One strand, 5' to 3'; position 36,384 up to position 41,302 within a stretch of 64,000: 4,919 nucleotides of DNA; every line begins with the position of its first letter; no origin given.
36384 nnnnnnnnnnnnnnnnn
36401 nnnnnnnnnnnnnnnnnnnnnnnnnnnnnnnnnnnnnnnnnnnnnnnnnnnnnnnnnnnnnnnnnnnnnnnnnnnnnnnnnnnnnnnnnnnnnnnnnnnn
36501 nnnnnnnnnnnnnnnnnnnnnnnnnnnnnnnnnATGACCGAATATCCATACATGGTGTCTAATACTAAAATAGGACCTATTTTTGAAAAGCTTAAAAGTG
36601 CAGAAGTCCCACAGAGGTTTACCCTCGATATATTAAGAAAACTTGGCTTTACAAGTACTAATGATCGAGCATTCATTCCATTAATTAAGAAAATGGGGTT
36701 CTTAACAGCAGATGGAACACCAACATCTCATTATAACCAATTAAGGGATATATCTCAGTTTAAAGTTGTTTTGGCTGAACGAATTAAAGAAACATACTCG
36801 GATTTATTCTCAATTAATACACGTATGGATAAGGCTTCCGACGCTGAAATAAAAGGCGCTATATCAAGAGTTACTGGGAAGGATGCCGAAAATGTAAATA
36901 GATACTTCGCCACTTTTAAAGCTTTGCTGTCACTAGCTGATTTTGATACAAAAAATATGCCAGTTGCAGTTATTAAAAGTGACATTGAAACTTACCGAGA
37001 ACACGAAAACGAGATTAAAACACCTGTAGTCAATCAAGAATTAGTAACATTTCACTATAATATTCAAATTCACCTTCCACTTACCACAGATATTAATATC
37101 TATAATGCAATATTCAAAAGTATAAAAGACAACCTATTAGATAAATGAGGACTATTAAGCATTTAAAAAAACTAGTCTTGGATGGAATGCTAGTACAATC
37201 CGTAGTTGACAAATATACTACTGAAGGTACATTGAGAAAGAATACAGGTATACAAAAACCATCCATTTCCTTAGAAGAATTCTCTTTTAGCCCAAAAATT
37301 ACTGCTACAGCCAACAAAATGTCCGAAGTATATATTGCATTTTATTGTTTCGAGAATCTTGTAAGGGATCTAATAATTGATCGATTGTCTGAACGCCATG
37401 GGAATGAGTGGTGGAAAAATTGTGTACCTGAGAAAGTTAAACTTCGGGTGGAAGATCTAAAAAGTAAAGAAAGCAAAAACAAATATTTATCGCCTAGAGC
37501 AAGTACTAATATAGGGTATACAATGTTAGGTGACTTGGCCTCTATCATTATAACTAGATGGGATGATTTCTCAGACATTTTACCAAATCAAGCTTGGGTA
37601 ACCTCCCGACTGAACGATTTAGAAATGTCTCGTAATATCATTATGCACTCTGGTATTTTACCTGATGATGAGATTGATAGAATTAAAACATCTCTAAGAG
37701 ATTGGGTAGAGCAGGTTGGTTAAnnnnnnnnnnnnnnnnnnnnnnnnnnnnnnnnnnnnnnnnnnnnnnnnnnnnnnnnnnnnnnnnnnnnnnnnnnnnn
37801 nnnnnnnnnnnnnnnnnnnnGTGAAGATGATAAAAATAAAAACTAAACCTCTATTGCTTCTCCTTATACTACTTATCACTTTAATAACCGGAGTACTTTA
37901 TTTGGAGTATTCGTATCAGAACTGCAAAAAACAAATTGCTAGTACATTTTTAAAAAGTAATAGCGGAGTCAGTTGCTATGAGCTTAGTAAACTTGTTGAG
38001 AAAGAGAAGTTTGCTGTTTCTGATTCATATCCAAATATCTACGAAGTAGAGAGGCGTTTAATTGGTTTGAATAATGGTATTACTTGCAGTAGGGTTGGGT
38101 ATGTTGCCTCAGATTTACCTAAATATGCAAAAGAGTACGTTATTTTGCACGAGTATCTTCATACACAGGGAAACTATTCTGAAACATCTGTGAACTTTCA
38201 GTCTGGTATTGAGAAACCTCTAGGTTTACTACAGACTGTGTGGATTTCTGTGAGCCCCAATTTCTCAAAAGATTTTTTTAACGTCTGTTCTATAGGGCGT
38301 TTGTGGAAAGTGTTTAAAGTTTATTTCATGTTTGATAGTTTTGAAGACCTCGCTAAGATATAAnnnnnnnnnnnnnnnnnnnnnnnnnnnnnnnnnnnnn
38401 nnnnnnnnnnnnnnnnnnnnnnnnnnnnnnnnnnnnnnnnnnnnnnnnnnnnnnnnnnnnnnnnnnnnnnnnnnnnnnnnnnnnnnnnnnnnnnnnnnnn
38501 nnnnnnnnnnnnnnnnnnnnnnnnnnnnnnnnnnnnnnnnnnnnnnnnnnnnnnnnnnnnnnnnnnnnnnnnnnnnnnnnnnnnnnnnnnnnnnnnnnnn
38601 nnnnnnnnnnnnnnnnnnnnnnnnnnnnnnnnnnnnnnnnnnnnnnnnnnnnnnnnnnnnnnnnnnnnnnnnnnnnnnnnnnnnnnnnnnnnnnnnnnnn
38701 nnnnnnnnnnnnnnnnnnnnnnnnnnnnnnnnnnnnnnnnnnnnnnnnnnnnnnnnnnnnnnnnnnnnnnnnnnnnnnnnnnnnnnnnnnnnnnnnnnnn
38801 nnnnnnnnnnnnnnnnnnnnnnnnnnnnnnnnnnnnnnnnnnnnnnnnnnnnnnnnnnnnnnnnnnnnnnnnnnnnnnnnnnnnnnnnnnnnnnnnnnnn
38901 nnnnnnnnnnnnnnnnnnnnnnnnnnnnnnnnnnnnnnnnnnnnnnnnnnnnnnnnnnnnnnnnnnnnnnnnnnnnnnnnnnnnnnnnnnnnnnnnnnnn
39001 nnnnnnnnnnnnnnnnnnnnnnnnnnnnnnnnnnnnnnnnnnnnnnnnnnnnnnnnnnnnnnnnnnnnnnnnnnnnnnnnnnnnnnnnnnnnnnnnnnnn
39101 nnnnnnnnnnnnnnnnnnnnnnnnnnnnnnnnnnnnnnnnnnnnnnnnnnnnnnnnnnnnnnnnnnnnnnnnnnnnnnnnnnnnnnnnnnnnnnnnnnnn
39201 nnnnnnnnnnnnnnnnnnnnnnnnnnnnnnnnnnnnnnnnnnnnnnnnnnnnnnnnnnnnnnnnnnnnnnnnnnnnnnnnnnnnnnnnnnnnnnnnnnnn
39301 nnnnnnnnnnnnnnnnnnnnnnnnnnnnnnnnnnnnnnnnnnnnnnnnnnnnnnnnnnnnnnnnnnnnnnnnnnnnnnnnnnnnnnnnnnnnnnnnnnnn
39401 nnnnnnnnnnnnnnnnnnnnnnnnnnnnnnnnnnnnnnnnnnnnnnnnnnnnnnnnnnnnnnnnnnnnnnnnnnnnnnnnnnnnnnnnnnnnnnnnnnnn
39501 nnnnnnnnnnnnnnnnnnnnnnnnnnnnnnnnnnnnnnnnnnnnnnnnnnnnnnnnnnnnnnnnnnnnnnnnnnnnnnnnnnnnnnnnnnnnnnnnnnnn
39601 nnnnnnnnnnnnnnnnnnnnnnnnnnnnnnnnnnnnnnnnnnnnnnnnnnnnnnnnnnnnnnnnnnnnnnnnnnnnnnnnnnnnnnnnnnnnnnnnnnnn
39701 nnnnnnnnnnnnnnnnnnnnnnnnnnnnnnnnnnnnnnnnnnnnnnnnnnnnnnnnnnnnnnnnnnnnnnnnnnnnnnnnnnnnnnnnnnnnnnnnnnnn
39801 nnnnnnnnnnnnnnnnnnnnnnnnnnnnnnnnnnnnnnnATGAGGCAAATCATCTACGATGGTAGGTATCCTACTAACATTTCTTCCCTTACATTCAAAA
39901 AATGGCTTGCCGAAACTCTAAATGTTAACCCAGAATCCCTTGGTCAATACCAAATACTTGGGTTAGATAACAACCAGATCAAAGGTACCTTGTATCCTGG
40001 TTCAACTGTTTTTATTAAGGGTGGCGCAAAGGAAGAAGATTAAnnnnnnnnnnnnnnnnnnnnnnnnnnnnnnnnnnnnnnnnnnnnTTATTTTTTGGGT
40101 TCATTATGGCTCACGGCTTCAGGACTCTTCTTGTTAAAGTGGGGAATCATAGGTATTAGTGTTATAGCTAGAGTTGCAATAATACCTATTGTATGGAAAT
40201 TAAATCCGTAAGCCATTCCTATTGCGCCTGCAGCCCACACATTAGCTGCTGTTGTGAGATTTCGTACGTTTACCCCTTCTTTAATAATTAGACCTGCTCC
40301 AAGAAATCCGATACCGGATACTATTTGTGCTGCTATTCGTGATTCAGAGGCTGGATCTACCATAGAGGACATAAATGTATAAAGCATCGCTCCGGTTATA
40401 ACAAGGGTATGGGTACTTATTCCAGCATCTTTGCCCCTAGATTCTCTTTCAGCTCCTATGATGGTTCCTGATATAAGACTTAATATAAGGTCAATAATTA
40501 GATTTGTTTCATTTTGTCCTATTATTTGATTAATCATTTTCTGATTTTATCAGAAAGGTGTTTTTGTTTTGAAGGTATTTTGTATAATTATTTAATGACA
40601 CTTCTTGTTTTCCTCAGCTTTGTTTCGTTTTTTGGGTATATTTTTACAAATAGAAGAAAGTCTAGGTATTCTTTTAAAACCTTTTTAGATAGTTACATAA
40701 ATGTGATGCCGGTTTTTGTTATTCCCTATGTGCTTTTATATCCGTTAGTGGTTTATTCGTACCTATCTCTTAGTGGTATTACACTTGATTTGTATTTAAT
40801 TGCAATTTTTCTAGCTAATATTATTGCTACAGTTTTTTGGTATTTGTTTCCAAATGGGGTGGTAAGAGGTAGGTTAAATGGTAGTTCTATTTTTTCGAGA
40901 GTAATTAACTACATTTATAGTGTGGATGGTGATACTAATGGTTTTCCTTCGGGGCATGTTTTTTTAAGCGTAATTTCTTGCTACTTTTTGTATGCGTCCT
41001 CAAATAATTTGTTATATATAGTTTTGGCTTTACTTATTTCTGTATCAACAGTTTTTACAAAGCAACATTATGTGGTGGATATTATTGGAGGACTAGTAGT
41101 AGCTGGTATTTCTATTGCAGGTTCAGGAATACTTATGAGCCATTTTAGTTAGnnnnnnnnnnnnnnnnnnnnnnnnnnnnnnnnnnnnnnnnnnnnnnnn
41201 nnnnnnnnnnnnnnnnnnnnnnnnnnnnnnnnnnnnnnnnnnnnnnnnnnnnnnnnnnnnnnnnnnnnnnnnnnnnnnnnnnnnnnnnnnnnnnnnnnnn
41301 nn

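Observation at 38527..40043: PRTase-domain protein next to a ThiS/MoaD-like mini-protein with a masked GG terminus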

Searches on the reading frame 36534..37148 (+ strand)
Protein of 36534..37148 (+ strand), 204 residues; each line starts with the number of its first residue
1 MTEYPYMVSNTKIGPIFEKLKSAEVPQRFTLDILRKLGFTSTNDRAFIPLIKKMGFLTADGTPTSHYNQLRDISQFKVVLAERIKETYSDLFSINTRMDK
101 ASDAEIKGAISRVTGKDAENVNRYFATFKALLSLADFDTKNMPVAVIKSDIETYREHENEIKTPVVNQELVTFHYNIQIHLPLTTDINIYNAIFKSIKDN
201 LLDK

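Call 4: search_protein_families(library=pfam, proteins=[window:36534-37148:+], max_evalue=1)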
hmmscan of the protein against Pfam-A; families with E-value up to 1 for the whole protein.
window:36534-37148:+ (204 aa): 1 family
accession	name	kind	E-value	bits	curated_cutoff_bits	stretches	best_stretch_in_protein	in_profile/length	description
PF17278.7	DUF5343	-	3.9e-47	160.5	27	1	5-140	1-138/140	Family of unknown function (DUF5343)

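Call 5: search_protein_families(library=ncbifam, proteins=[window:36534-37148:+], max_evalue=1)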
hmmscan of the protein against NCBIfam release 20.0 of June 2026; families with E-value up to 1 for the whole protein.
window:36534-37148:+ (204 aa): 0 families

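Call 6: search_protein_families(library=padloc, proteins=[window:36534-37148:+], max_evalue=1)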
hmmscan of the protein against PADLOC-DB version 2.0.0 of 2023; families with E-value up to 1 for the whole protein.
window:36534-37148:+ (204 aa): 2 families
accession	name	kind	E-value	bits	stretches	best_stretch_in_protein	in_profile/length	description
PDLC04589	PDC-M34A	-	1.8e-67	225.7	1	3-201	4-207/208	-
PDLC04588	PDC-M34A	-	4.9e-40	135.6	1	6-203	61-260/260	-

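Call 7: search_protein_families(library=phrogs, proteins=[window:36534-37148:+], max_evalue=1)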
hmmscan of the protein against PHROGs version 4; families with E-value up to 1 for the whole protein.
window:36534-37148:+ (204 aa): 3 families
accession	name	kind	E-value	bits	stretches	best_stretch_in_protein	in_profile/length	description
phrog_21953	-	unknown function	0.032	15.4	1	125-158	9-42/58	-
phrog_36143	-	unknown function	0.15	13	1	142-200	15-74/106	-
phrog_38807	-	unknown function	0.28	12.7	0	132-144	4-16/62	-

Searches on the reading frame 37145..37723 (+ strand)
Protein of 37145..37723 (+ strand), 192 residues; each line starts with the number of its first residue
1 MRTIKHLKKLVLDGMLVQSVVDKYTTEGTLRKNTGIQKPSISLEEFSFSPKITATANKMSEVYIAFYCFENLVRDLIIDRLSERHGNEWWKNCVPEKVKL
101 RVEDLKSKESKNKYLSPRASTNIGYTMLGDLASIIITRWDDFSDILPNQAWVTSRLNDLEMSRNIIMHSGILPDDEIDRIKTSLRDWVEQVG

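Call 4: search_protein_families(library=pfam, proteins=[window:37145-37723:+], max_evalue=1)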
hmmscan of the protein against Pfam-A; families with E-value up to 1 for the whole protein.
window:37145-37723:+ (192 aa): 1 family
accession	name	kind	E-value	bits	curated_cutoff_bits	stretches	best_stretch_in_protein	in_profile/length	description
PF18731.6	HEPN_Swt1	-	5e-14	53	27.5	1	65-192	2-115/115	Swt1-like HEPN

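Call 5: search_protein_families(library=ncbifam, proteins=[window:37145-37723:+], max_evalue=1)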
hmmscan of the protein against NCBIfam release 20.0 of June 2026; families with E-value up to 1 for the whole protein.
window:37145-37723:+ (192 aa): 1 family
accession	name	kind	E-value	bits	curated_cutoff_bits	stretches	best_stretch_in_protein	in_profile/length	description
NF047475.1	GDSL_LA_2490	hypoth_equivalog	0.18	11.1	325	1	138-187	136-186/431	LA_2490 family SGNH/GDSL-type esterase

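Call 6: search_protein_families(library=padloc, proteins=[window:37145-37723:+], max_evalue=1)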
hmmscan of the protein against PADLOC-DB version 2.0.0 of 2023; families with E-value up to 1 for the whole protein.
window:37145-37723:+ (192 aa): 4 families
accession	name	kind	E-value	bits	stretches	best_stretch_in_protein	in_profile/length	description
PDLC04592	PDC-M34B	-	1.1e-65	218.9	1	1-192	1-191/192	-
PDLC04590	PDC-M34B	-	1.8e-32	110.3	1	55-191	9-145/147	-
PDLC04591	PDC-M34B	-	9.6e-30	101.8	1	40-192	34-185/185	-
PDLC01824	CARF2--CARF_HEPN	-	0.032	11.7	1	76-190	284-368/376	-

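Call 7: search_protein_families(library=phrogs, proteins=[window:37145-37723:+], max_evalue=1)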
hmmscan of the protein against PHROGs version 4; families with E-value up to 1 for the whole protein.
window:37145-37723:+ (192 aa): 1 family
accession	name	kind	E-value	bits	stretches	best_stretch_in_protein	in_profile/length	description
phrog_38380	-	unknown function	0.087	14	1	19-38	18-37/59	-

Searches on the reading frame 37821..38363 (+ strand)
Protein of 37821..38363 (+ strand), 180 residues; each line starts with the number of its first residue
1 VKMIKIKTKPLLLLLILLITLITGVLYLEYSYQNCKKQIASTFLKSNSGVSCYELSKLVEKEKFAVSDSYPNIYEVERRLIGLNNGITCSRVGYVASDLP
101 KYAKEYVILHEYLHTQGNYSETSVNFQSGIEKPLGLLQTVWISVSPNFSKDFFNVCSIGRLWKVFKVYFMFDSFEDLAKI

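Call 4: search_protein_families(library=pfam, proteins=[window:37821-38363:+], max_evalue=1)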
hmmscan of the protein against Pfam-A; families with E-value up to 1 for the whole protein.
window:37821-38363:+ (180 aa): 1 family
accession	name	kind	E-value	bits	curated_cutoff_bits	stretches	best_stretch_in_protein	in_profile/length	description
PF06855.17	YozE_SAM_like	-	0.11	13.1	25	1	98-131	29-62/66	YozE SAM-like fold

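Call 5: search_protein_families(library=ncbifam, proteins=[window:37821-38363:+], max_evalue=1)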
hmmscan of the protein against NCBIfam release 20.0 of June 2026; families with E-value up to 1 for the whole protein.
window:37821-38363:+ (180 aa): 1 family
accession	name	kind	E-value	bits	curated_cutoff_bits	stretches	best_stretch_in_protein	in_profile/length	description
NF010193.0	PRK13672.1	equivalog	0.11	12.8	67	1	97-127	33-63/74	hypothetical protein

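Call 6: search_protein_families(library=padloc, proteins=[window:37821-38363:+], max_evalue=1)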
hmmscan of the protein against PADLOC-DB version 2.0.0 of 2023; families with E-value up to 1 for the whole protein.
window:37821-38363:+ (180 aa): 0 families

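Call 7: search_protein_families(library=phrogs, proteins=[window:37821-38363:+], max_evalue=1)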
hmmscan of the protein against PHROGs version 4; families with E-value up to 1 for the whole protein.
window:37821-38363:+ (180 aa): 0 families

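Call 70: search_solved_structures(query=window:37821-38360:+, max_evalue=10, show_alignments=2)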
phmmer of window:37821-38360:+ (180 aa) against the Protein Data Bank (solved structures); distinct sequences matched with E-value up to 10: 1.
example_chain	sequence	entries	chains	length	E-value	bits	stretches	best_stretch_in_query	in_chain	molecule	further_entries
5fmg_G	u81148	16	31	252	0.42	13.5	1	26-86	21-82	PROTEASOME COMPONENT C8, PUTATIVE | 20S proteasome alpha-7 subunit | Proteasome subunit alpha type-3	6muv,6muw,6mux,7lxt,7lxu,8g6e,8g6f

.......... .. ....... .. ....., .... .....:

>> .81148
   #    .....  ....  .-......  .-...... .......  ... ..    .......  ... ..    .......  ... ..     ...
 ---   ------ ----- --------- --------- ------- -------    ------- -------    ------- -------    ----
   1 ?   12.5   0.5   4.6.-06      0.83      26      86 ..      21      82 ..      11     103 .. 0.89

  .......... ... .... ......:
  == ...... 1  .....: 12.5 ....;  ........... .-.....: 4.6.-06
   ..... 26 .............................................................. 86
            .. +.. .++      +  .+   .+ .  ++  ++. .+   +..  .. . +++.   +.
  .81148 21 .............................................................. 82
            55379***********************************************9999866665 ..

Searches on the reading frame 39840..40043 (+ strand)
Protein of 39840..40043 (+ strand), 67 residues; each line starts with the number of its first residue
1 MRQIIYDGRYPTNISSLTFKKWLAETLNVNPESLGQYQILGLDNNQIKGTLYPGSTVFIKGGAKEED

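Call 4: search_protein_families(library=pfam, proteins=[window:39840-40043:+], max_evalue=1)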
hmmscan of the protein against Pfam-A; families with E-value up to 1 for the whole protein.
window:39840-40043:+ (67 aa): 0 families

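Call 5: search_protein_families(library=ncbifam, proteins=[window:39840-40043:+], max_evalue=1)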
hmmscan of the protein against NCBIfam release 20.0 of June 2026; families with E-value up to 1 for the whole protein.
window:39840-40043:+ (67 aa): 0 families

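Call 6: search_protein_families(library=padloc, proteins=[window:39840-40043:+], max_evalue=1)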
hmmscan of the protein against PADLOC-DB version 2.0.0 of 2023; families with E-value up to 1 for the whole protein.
window:39840-40043:+ (67 aa): 0 families

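Call 7: search_protein_families(library=phrogs, proteins=[window:39840-40043:+], max_evalue=1)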
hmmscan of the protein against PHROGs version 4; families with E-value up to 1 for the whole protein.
window:39840-40043:+ (67 aa): 1 family
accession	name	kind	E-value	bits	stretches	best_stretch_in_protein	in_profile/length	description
phrog_4535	-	unknown function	0.025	15.6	0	19-54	19-55/80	-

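Call 10: find_homologous_proteins(query=window:39840-40043:+, max_evalue=0.01)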
Query window:39840-40043:+ (67 aa): 1 proteins with E <= 0.01 among 1 candidates.
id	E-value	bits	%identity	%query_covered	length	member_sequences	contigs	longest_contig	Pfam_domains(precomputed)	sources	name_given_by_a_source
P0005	1.4e-37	144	100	100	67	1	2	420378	-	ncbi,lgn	-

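Call 38: search_solved_structures(query=window:39840-40040:+, max_evalue=10, show_alignments=5)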
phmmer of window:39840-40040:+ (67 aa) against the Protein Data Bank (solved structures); distinct sequences matched with E-value up to 10: 0.
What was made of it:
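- On ThiS / MoaD / ubiquitin-like beta-grasp (67-aa ORF): 0 PDB chains at E<=10 (call 38).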

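Call 48: predict_structure(protein=window:39840-40040:+)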
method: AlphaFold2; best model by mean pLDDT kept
length: 67 residues; sequences in the alignment: 1
mean_pLDDT: 74.6   pTM: 0.54
mean pLDDT of the five models: 74.6, 72.3, 67.9, 58.0, 54.5
residues with pLDDT >= 90: 0; 70-90: 55; 50-70: 11; < 50: 1
segments of 3 or more residues with pLDDT < 50: none
pLDDT, mean of each block of 10 residues (from residue 1): 73 73 81 77 79 74 61
secondary structure, 60 per line:
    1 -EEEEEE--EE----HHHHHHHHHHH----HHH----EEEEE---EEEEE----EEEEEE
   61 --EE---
elements in order: E2-7 H16-26 E38-42 E46-50 E55-60
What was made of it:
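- On ThiS / MoaD / ubiquitin-like beta-grasp (67-aa ORF): Single-sequence AF2 model: pLDDT 74.6, pTM 0.54 (call 48).
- The secondary-structure order beta-(beta)-alpha-beta-beta-beta is compatible with a small beta-grasp (call 48).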

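Call 50: fold_search(model_id=the predicted structure, library=pdb)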
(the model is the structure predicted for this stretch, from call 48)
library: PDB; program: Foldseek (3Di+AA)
matches with E <= 10: 623; with E <= 0.001: 0
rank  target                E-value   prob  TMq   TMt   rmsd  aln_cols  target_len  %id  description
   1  3ct8                  1.8e-01  0.80  0.49  0.27   6.0        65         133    9  Crystal structure of a putative glyoxalase (NP_243026.1) from Bacillus halodurans at 2.10 A resolution (released 2008-04-29)
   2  5f6q_A                2.3e-01  0.82  0.49  0.26   4.3        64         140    9  Crystal Structure of Metallothiol Transferase from Bacillus anthracis str. Ames (released 2015-12-23)
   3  5x6s_A                2.5e-01  0.41  0.38  0.13   7.5        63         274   11  Acetyl xylan esterase from Aspergillus awamori (released 2017-08-23)
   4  5ymx_B                2.6e-01  0.13  0.28  0.15   7.3        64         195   12  Myxococcus xanthus MglA in GDP bound conformation (released 2018-10-24)
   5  4jd1_A                2.8e-01  0.77  0.48  0.25   4.4        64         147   11  Crystal Structure of Metallothiol Transferase FosB 2 from Bacillus anthracis str. Ames (released 2013-03-20)
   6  2wm9_B                2.8e-01  0.16  0.32  0.16   8.2        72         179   18  Structure of the complex between DOCK9 and Cdc42. (released 2009-09-22)
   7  1xrk_B                3.0e-01  0.77  0.47  0.28   4.2        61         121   13  Crystal structure of a mutant bleomycin binding protein from Streptoalloteichus hindustanus displaying increased therm (released 2005-01-11)
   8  4ir0_A                3.7e-01  0.69  0.47  0.24   5.1        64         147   11  Crystal Structure of Metallothiol Transferase FosB 2 from Bacillus anthracis str. Ames (released 2013-01-23)
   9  1kz7_D                3.9e-01  0.11  0.28  0.14   9.1        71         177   21  Crystal Structure of the DH/PH Fragment of Murine Dbs in Complex with the Placental Isoform of Human Cdc42 (released 2002-03-20)
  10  3t1q_A                4.2e-01  0.10  0.25  0.15   7.8        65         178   12  MglA bound to GppNHp in complex with MglB (released 2011-08-31)
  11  6hjh                  4.2e-01  0.08  0.24  0.14   8.9        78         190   13  Myxococcus xanthus MglA bound to GDP (released 2019-12-04)
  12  1xrk_A                4.8e-01  0.66  0.47  0.28   4.2        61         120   13  Crystal structure of a mutant bleomycin binding protein from Streptoalloteichus hindustanus displaying increased therm (released 2005-01-11)
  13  3fcd_B                4.8e-01  0.13  0.31  0.21   7.3        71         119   11  Crystal Structure of a putative glyoxalase from an environmental bacteria (released 2008-12-09)
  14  3t1t_D                4.8e-01  0.11  0.29  0.16   7.2        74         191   14  MglA bound to GDP in P1 tetrameric arrangement (released 2011-08-31)
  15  3fcd_A                5.1e-01  0.13  0.33  0.23   7.0        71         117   11  Crystal Structure of a putative glyoxalase from an environmental bacteria (released 2008-12-09)
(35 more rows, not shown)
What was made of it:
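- On ThiS / MoaD / ubiquitin-like beta-grasp (67-aa ORF): One Ubl appears at probability 0.15 and rmsd 11.8 (call 50).
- The Foldseek top hits are glyoxalase-like half-modules, with a single Ubl at probability 0.15 and rmsd 11.8 (call 50).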

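Call 71: find_related_loci(query=window:39840-40040:+, collection=metagenome_contigs, flank=5000)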
Query window:39840-40040:+ (67 aa) in metagenome_contigs; peptide patterns used: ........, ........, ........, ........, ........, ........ (x = any residue, [..] = any of these).
205 stretches matched a pattern, but none encodes a relative of the query by tblastn (E <= 1e-3).
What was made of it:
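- It has no homologues at all (calls 10, 71).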

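Call 73: fold_search(model_id=the predicted structure, library=viral)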
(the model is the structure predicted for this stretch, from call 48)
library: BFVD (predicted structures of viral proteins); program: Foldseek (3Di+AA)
matches with E <= 10: 720; with E <= 0.001: 0
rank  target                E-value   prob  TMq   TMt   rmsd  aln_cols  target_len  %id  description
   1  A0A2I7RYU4            7.0e-02  0.84  0.42  0.25   5.6        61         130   20  (no name in the UniProt tables at hand)
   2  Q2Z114                9.1e-02  0.84  0.52  0.19   4.4        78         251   18  Uncharacterized protein [Pseudomonas phage EL]
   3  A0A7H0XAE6            1.1e-01  0.80  0.54  0.08   4.2        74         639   11  (no name in the UniProt tables at hand)
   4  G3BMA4                1.3e-01  0.75  0.40  0.50   4.7        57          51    9  Uncharacterized protein 238 [Salmonella phage PVPSE1]
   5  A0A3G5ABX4            1.4e-01  0.75  0.49  0.13   5.9        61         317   16  Uncharacterized protein [Hyperionvirus sp.]
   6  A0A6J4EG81            1.4e-01  0.47  0.43  0.41   5.6        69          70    9  Uncharacterized protein [Salmonella phage SAP012]
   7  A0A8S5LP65            1.5e-01  0.44  0.40  0.08   8.5        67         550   18  Large terminase [Siphoviridae sp. ctoiW10]
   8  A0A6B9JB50            2.0e-01  0.57  0.41  0.28   5.4        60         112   15  (no name in the UniProt tables at hand)
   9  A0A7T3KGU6            2.2e-01  0.51  0.41  0.18   4.7        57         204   14  (no name in the UniProt tables at hand)
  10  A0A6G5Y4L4            2.5e-01  0.44  0.46  0.28   9.4        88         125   11  (no name in the UniProt tables at hand)
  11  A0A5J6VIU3            2.5e-01  0.20  0.35  0.24   5.8        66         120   14  Ras family protein [Megaviridae environmental sample]
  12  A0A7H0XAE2            2.8e-01  0.69  0.55  0.14   3.7        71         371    7  (no name in the UniProt tables at hand)
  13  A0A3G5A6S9            3.4e-01  0.12  0.27  0.08   8.5        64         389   14  Uncharacterized protein [Hyperionvirus sp.]
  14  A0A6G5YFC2            3.7e-01  0.28  0.37  0.08   6.3        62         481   14  (no name in the UniProt tables at hand)
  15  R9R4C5                3.7e-01  0.18  0.33  0.05   6.6        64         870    8  Terminase large subunit [Vibrio phage JA-1]
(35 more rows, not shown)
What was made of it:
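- On ThiS / MoaD / ubiquitin-like beta-grasp (67-aa ORF): BFVD gave nothing (call 73).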

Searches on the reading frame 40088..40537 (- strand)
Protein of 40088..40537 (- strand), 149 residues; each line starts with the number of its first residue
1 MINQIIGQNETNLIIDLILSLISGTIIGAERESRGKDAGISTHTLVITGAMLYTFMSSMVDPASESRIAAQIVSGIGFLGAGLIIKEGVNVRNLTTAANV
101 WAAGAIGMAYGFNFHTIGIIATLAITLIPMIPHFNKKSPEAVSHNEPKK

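Call 4: search_protein_families(library=pfam, proteins=[window:40088-40537:-], max_evalue=1)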
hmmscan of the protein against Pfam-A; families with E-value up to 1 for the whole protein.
window:40088-40537:- (149 aa): 1 family
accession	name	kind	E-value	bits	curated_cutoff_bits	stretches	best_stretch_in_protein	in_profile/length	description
PF02308.21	MgtC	-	1.1e-32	113.4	31.4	1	17-129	1-112/121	MgtC family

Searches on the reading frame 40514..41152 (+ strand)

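Call 4: search_protein_families(library=pfam, proteins=[window:40514-41152:+], max_evalue=1)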
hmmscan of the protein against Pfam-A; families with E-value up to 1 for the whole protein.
window:40514-41152:+ (212 aa): 3 families
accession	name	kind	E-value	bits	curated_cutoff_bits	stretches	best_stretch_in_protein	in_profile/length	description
PF14378.12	PAP2_3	-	7.8e-08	32.8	27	1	72-202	51-189/190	PAP2 superfamily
PF01569.27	PAP2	-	1.1e-07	32.1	27.2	1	132-202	47-119/130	PAP2 superfamily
PF14360.12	PAP2_C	-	0.0017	19.3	27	1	146-197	8-65/74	PAP2 superfamily C-terminal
